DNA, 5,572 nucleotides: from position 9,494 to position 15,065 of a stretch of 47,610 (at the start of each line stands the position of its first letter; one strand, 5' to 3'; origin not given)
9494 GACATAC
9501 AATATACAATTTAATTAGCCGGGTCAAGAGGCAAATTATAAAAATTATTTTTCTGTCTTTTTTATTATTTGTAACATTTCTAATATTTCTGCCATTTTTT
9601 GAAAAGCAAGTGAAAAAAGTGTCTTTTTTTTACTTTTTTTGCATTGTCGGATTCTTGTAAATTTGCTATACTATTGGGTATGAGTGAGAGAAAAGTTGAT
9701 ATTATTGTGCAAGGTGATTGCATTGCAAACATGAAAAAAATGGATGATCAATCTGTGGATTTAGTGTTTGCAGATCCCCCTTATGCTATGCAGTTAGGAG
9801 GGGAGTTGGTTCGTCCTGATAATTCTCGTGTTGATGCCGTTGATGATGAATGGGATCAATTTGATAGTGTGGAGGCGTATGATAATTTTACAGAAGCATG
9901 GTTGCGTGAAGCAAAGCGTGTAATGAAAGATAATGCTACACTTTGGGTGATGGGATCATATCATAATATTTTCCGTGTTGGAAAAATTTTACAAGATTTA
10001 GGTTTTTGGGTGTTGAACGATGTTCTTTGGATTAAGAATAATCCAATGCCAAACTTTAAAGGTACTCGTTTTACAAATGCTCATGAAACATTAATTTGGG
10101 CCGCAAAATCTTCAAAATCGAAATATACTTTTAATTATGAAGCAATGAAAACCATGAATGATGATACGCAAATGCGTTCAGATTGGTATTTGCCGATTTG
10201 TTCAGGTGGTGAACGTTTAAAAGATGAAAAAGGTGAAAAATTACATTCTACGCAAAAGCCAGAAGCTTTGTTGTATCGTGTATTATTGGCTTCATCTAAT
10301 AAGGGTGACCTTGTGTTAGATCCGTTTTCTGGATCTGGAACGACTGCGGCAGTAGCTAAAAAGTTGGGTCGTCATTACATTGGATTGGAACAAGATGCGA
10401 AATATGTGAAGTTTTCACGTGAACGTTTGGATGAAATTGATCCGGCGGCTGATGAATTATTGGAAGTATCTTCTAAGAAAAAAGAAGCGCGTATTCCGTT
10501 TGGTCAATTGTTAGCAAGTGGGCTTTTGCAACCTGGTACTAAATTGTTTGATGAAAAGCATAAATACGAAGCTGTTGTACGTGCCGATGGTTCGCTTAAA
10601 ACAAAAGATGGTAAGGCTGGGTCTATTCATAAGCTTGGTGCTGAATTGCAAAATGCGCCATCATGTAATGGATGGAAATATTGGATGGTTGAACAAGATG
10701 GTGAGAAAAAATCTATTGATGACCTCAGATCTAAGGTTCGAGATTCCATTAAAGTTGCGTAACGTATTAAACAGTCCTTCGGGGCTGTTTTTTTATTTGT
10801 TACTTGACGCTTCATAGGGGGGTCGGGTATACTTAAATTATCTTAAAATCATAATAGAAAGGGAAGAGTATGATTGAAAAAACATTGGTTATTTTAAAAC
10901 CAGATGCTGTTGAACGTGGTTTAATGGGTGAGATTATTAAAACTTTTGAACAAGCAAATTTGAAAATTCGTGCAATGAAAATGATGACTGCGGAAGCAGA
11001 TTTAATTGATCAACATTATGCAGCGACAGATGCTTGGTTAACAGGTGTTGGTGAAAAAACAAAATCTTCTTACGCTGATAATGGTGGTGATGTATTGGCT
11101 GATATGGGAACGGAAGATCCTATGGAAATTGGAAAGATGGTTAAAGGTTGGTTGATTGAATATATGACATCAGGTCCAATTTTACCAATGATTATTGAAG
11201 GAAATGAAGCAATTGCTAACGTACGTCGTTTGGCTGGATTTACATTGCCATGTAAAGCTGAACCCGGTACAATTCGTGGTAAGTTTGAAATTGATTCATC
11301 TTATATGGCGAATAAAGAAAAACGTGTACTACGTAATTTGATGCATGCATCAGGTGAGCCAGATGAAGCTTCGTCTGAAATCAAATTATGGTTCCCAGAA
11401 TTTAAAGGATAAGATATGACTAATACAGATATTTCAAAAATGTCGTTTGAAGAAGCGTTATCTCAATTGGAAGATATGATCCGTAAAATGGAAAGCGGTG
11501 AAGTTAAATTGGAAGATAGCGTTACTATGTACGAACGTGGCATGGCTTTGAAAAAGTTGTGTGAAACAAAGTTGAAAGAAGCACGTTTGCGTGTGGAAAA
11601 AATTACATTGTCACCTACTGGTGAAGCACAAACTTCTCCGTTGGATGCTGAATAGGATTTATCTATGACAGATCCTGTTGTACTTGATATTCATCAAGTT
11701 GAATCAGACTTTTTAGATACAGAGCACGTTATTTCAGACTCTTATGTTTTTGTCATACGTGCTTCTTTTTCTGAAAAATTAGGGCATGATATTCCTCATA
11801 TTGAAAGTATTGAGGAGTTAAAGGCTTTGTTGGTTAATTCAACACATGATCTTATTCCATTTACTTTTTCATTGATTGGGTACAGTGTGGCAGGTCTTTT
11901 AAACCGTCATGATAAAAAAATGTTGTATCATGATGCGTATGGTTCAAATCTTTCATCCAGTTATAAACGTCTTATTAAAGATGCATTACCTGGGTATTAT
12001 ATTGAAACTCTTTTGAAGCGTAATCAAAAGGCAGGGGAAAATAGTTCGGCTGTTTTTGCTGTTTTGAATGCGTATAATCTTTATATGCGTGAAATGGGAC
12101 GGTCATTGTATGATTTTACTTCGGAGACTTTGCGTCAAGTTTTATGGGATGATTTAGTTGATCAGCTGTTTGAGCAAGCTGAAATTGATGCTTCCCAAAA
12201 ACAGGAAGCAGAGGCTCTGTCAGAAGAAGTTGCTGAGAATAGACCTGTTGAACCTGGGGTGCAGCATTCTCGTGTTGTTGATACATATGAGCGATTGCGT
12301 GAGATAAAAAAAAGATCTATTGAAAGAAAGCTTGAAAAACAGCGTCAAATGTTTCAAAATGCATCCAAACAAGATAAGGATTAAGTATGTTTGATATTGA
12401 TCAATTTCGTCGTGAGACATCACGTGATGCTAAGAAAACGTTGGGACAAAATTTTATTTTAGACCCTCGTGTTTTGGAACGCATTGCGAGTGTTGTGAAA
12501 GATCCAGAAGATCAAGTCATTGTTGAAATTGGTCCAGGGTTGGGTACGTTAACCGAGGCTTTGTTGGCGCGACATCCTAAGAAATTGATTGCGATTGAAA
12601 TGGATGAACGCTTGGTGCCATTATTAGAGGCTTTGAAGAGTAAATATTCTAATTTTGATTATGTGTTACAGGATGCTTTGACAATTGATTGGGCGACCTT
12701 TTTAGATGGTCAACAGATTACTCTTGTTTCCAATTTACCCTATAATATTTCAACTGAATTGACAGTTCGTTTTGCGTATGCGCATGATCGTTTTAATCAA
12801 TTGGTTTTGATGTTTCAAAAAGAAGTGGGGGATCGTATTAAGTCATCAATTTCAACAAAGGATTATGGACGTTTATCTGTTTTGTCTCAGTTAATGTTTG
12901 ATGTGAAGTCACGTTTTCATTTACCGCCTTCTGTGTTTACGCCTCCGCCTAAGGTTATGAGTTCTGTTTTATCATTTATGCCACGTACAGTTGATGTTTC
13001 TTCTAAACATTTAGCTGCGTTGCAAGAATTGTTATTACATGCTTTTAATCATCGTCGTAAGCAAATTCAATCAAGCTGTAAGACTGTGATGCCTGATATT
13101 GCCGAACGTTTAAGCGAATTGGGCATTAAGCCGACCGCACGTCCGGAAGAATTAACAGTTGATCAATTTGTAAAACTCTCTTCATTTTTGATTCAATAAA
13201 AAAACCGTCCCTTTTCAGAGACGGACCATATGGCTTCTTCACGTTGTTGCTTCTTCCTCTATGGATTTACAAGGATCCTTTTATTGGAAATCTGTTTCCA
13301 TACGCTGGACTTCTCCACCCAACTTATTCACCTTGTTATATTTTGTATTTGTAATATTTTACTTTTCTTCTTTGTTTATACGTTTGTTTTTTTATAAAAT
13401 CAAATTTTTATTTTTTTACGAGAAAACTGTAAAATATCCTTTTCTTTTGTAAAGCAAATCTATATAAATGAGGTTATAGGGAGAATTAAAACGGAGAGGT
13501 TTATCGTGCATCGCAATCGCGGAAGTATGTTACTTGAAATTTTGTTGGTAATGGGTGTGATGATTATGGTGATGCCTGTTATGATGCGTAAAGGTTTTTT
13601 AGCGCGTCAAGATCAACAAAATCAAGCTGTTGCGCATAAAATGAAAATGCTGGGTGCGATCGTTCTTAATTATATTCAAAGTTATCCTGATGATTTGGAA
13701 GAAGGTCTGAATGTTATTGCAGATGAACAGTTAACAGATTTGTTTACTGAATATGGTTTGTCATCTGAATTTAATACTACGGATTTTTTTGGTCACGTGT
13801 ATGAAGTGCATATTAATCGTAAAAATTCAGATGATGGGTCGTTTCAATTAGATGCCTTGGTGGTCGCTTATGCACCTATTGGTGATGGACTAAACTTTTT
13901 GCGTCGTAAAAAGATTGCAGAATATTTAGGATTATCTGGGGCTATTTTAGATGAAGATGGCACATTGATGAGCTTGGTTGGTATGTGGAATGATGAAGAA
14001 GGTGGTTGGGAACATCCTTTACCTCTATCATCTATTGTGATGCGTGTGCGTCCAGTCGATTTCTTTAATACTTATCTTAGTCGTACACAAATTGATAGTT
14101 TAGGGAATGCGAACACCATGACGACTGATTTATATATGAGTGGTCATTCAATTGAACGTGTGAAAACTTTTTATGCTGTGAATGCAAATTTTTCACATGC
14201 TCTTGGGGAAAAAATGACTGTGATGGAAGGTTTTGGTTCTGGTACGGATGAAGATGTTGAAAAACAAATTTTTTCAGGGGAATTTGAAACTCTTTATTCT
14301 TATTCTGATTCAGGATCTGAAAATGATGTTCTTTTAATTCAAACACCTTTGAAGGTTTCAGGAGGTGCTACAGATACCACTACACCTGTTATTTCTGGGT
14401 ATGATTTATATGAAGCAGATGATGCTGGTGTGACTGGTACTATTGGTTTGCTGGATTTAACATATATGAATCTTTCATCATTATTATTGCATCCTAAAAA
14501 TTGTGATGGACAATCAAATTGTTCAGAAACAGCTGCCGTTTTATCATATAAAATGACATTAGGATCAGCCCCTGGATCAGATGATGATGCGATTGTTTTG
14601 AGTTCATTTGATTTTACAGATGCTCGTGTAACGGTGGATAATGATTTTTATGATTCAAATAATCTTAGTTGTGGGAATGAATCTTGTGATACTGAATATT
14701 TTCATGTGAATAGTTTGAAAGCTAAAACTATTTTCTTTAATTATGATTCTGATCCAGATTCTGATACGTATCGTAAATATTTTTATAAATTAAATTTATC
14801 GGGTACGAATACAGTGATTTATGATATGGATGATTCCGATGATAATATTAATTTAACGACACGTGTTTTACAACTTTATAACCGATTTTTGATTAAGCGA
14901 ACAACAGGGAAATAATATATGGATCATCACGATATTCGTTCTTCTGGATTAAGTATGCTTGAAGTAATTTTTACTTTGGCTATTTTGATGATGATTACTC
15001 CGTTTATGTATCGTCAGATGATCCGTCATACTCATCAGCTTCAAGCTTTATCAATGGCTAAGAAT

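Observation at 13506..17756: Three tandem, full-length PilV-like (shufflon-type) prepilin genes with unrelated C-termini, wedged between rsmA and recO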

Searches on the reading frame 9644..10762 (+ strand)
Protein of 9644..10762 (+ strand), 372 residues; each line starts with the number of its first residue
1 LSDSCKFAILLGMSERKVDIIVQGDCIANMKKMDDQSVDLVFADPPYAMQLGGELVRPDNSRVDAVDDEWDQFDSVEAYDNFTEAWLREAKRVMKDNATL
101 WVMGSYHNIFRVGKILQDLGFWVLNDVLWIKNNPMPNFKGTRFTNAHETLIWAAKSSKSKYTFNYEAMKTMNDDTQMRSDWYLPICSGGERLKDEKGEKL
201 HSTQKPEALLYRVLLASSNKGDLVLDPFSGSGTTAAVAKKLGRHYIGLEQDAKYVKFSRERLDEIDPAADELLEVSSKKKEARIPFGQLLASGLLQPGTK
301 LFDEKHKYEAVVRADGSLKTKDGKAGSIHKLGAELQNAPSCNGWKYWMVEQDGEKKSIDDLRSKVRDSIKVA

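Call 15: search_protein_families(library=pfam, proteins=[window:9644-10762:+], max_evalue=0.001)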
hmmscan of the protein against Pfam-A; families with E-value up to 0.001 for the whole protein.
window:9644-10762:+ (372 aa): 4 families
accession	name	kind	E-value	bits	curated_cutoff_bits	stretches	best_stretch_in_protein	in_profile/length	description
PF01555.25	N6_N4_Mtase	-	1.3e-65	221.9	26.7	1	38-258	1-219/221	DNA methylase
PF18755.6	RAMA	-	1.7e-19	70.1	35.2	1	273-368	8-104/107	Restriction Enzyme Adenine Methylase Associated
PF01170.24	UPF0020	-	9e-06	26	22.3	0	213-261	21-65/197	RMKL-like, methyltransferase domain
PF03602.21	Cons_hypoth95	-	0.00015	21.9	24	0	18-51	93-127/182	Conserved hypothetical protein 95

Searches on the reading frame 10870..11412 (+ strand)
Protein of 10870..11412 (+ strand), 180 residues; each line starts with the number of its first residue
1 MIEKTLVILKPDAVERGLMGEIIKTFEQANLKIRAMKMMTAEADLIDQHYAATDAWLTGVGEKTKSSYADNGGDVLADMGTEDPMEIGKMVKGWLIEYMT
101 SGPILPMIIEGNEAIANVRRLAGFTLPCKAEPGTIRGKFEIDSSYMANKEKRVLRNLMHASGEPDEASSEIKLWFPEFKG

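Call 15: search_protein_families(library=pfam, proteins=[window:10870-11412:+], max_evalue=0.001)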
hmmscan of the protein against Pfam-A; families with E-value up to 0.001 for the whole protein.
window:10870-11412:+ (180 aa): 1 family
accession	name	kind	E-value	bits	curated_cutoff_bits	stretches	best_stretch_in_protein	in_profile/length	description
PF00334.24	NDK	-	1.1e-36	126.1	27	2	95-177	60-132/135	Nucleoside diphosphate kinase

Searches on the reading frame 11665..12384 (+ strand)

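Call 4: search_protein_families(library=pfam, proteins=[window:11665-12384:+], max_evalue=1)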
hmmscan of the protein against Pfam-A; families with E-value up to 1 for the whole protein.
window:11665-12384:+ (239 aa): 2 families
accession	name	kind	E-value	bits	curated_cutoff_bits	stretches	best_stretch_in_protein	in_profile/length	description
PF21128.4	MCM4_WHD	-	0.024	15.2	24.4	1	155-205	23-73/75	MCM4, winged helix domain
PF23190.1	LHD_TRPY1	-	0.032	14.1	27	1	119-176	40-100/180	TRPY1 N-terminal linker helical domain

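Call 97: search_protein_families(library=ncbifam, proteins=[window:11665-12384:+], max_evalue=0.01)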
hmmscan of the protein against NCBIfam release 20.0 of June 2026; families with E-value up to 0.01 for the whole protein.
window:11665-12384:+ (239 aa): 0 families

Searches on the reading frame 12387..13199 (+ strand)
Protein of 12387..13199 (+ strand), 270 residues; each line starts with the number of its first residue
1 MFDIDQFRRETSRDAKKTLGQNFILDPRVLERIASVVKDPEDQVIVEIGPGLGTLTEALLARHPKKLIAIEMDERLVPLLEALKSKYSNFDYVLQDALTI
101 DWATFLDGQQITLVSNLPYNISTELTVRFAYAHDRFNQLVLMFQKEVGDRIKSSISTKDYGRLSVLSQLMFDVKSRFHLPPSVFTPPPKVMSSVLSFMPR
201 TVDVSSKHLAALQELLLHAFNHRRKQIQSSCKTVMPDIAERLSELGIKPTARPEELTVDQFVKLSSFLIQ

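Call 4: search_protein_families(library=pfam, proteins=[window:12387-13199:+], max_evalue=1)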
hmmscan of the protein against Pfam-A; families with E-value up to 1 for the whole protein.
window:12387-13199:+ (270 aa): 8 families
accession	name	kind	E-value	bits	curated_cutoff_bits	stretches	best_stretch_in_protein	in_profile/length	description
PF00398.26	RrnaAD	-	2.3e-51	174.9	24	1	15-268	4-261/263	Ribosomal RNA adenine dimethylase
PF13649.12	Methyltransf_25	-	0.0044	18.1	27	1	45-102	1-60/97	Methyltransferase domain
PF02390.23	Methyltransf_4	-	0.024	14.5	24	1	43-100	3-63/173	Putative methyltransferase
PF01861.22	BpsA_C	-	0.04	13.6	27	1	19-88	20-91/243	Branched-chain polyamine synthase A C-terminal domain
PF13679.12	Methyltransf_32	-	0.043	14.2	27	1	33-90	17-78/143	Methyltransferase domain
PF08241.18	Methyltransf_11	-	0.066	14.3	21.2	1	46-101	1-55/95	Methyltransferase domain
PF15608.11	PELOTA_1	-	0.087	13.1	25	1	46-83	20-57/81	PELOTA RNA binding domain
PF02636.23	Methyltransf_28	-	0.094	12.6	23.3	1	40-66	16-43/249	Putative S-adenosyl-L-methionine-dependent methyltransferase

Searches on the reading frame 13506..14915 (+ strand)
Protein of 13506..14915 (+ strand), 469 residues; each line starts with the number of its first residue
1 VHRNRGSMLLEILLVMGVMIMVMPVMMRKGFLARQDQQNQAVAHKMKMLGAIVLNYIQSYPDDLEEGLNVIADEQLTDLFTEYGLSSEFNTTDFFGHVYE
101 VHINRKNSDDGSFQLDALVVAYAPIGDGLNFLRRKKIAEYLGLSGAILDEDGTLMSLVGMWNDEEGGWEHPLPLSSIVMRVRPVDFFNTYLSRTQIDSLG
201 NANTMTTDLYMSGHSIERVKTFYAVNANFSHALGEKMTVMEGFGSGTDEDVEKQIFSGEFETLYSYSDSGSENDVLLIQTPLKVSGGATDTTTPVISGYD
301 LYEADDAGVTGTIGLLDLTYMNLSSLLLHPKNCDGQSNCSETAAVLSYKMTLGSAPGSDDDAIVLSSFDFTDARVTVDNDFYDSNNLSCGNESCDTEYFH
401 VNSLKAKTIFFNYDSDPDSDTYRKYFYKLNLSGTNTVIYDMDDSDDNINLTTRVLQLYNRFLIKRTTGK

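Call 4: search_protein_families(library=pfam, proteins=[window:13506-14915:+], max_evalue=1)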
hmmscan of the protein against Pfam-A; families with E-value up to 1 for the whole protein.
window:13506-14915:+ (469 aa): 0 families

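Call 5: search_protein_families(library=ncbifam, proteins=[window:13506-14915:+], max_evalue=10)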
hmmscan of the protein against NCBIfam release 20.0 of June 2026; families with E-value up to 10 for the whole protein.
window:13506-14915:+ (469 aa): 1 family
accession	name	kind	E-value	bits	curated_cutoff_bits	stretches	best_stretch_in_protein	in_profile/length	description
NF041013.1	T4P_ComGE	equivalog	0.055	13.6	49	1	3-65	2-61/83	competence type IV pilus minor pilin ComGE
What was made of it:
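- Tried and rejected: Direct Pfam and NCBIfam scans of the three proteins gave no usable family call (calls 4, 5).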

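Call 10: find_homologous_proteins(query=window:13506-14915:+, max_evalue=0.001)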
Query window:13506-14915:+ (469 aa): 1 proteins with E <= 0.001 among 8000 candidates.
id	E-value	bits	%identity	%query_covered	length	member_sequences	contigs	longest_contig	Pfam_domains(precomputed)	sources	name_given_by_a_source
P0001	0.0e+0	1054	100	100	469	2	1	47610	-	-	-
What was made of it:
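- On Type IV pilin-like proteins (class III signal, prepilin-peptidase substrates): The window is a whole 47,610-bp contig (call 10).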

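Call 26: search_protein_families(library=pfam, alignment_id=A3, max_evalue=0.01)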
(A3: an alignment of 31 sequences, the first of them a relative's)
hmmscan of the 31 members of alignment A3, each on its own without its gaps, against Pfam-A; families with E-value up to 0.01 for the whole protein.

A. member 1, P0001 (469 aa): 0 families

B. families by the number of members that match (of 31 scanned): 2 families
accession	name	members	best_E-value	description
PF04917.17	Shufflon_N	6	3.7e-21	Bacterial shufflon protein, N-terminal constant region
PF07963.17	N_methyl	2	0.0036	Prokaryotic N-terminal methylation motif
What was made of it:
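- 6 of the 31 nearest relatives hit Shufflon_N directly (call 26).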

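Call 27: find_homologous_proteins(query=A3, max_evalue=0.00001)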
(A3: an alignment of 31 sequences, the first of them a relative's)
Query A3 (31 sequences) (469 aa, profile of the alignment): 8 proteins with E <= 0.00001 among 8000 candidates.
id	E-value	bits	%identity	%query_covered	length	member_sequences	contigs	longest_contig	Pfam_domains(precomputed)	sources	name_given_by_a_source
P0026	1.1e-113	399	25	46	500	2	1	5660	-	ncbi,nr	ncbi:MAG: hypothetical protein IJ638_03060 [Alphaproteobacteria bacterium]|nr:hypothetical protein [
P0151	1.1e-111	393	25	46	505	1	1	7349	PF04917.18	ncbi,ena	-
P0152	3.1e-110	388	24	48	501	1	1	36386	-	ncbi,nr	ncbi:MAG: hypothetical protein K6F04_04230 [bacterium]|nr:hypothetical protein [bacterium]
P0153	1.5e-107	379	29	46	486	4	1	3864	-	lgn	-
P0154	1.3e-104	369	25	48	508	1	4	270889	-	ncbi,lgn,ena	-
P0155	6.4e-102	360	24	46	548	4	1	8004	-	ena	-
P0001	2.0e-96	342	100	100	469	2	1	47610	-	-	-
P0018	3.9e-83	298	29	25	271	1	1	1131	-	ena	-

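Call 28: find_encoding_contigs(protein=P0154, flank=10000, max_places=3)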
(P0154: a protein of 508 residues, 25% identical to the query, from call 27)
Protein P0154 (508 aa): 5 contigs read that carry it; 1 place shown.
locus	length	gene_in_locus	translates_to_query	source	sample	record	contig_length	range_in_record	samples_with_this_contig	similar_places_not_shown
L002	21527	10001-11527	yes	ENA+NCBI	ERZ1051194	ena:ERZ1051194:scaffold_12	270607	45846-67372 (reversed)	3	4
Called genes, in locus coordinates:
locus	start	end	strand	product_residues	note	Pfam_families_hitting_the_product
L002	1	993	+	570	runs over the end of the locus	PF21710:Spt6_S1 (faint), PF13509:S1_2 (faint), PF00575:S1, PF24682:OB_RRP5 (faint), PF00575:S1, PF23459:S1_RRP5 (weak), PF00575:S1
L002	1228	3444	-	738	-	-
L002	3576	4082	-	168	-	-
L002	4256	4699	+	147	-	PF04519:Bactofilin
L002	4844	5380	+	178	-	PF01713:Smr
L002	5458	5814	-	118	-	PF11969:DcpS_C, PF01230:HIT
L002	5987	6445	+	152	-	PF13560:HTH_31 (weak), PF01381:HTH_3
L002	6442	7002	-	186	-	-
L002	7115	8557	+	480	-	-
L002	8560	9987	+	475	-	-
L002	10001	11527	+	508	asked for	-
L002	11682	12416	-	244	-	PF01553:Acyltransferase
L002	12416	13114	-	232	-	PF02698:DUF218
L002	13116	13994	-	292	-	PF02687:FtsX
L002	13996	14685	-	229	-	PF00005:ABC_tran, PF13175:AAA_15 (faint), PF13304:AAA_21 (faint)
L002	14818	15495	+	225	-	PF13717:Zn_ribbon_4, PF13719:Zn_ribbon_5 (weak)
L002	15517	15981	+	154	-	-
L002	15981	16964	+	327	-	PF01479:S4 (weak), PF00849:PseudoU_synth_2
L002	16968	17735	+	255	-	PF02405:MlaE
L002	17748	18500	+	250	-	PF00005:ABC_tran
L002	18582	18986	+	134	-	-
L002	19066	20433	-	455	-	PF18073:Zn_ribbon_LapB, PF03796:DnaB_C (faint), PF06745:ATPase, PF13481:AAA_25, PF23442:DUF7125 (weak), PF09848:SLFN-g3_helicase (weak), PF05362:Lon_C (weak), PF13541:ChlI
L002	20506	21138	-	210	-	-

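Call 29: find_encoding_contigs(protein=P0152, flank=10000, max_places=2)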
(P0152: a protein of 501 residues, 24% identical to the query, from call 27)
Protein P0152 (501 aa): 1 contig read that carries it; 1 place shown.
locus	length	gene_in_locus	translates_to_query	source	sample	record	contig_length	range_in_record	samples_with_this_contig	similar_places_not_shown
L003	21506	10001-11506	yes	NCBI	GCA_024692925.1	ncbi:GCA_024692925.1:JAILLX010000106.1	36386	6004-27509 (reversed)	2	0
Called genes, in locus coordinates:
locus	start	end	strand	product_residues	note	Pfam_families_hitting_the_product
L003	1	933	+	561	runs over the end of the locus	PF00133:tRNA-synt_1, PF09334:tRNA-synt_1g, PF19303:Anticodon_3, PF08264:Anticodon_1 (weak)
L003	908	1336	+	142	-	PF05258:DciA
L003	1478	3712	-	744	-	-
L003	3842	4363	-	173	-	-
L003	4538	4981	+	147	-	PF04519:Bactofilin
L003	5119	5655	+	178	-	PF01713:Smr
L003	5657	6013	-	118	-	PF11969:DcpS_C, PF01230:HIT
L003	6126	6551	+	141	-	PF12844:HTH_19, PF01381:HTH_3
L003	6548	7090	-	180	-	-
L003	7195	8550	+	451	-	-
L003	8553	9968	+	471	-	-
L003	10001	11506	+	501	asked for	-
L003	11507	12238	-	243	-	PF01553:Acyltransferase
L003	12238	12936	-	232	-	PF02698:DUF218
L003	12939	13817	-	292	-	PF02687:FtsX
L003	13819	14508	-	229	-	PF00005:ABC_tran, PF13304:AAA_21 (faint)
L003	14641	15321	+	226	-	PF13717:Zn_ribbon_4, PF13719:Zn_ribbon_5 (weak)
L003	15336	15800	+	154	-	-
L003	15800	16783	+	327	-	PF00849:PseudoU_synth_2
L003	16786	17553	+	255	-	PF02405:MlaE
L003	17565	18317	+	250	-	PF00005:ABC_tran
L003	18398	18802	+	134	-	-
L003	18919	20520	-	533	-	PF03572:Peptidase_S41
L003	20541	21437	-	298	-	PF07549:Sec_GG (faint), PF02355:SecD_SecF_C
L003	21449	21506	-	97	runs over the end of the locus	PF02686:GatC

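Call 73: find_related_loci(query=A8, collection=metagenome_contigs, flank=10000)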
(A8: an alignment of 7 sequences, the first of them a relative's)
Query A8 (508 aa) in metagenome_contigs; peptide patterns used: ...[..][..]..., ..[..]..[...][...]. (x = any residue, [..] = any of these).
281 stretches matched a pattern; 1 encode a relative of the query (tblastn E <= 1e-3); 1 distinct loci.
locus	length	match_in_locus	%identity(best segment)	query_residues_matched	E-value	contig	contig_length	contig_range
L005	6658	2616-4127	61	1-508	0e+0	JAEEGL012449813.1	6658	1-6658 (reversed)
